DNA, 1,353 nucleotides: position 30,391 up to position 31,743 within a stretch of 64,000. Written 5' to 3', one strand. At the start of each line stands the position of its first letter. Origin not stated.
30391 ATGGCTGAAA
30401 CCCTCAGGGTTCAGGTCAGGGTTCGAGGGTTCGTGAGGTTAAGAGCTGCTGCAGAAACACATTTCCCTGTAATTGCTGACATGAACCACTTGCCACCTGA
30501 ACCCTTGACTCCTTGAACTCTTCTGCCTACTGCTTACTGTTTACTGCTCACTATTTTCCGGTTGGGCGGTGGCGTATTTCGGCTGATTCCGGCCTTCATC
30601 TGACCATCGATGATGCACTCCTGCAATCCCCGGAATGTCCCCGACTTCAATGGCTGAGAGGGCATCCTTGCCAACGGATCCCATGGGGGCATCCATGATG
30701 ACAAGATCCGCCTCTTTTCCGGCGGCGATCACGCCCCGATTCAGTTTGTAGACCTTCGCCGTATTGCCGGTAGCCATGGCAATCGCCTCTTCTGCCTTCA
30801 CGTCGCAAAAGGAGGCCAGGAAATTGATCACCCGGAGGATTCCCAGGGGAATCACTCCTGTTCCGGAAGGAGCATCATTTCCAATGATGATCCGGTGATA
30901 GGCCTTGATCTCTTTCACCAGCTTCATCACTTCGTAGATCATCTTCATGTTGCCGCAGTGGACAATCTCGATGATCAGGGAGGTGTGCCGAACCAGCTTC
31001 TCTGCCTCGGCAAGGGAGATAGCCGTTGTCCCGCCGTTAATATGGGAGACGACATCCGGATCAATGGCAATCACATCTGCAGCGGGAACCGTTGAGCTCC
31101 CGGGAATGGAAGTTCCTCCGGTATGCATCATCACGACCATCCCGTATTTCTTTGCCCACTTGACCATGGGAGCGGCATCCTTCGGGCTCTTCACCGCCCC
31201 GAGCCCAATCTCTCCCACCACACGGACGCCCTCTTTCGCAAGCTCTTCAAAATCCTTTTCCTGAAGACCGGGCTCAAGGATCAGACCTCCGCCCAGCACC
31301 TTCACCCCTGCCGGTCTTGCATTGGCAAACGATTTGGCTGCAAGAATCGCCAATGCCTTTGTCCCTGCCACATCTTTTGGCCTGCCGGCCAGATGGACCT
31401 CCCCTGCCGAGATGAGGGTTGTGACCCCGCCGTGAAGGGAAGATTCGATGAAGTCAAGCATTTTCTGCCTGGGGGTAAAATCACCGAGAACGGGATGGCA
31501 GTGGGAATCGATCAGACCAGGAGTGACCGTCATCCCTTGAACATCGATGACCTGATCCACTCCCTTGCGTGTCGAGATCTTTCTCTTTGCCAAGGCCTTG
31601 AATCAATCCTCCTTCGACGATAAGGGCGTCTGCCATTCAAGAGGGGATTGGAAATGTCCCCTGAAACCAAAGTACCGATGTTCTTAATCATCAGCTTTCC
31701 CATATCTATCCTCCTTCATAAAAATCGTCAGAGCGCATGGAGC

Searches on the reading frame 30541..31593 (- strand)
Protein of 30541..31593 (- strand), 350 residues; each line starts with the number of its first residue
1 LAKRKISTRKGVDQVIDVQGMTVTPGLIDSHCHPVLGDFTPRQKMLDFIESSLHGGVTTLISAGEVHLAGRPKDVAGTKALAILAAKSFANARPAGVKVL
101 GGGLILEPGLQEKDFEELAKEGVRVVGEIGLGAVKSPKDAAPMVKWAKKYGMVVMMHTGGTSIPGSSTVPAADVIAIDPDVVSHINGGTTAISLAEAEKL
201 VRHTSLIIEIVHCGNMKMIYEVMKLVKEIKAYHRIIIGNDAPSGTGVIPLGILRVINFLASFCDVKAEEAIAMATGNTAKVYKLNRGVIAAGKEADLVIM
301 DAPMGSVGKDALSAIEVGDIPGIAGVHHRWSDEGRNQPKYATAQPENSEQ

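Call 25: search_protein_families(library=pfam, proteins=[window:30541-31593:-], max_evalue=0.00001)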
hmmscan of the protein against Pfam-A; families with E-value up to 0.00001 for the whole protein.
window:30541-31593:- (350 aa): 2 families
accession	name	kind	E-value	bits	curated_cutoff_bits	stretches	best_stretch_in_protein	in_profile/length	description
PF01979.26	Amidohydro_1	-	1.2e-16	61.3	25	1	22-302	1-320/345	Amidohydrolase family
PF07969.17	Amidohydro_3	-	8.6e-13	49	29.7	1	266-312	408-456/472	Amidohydrolase family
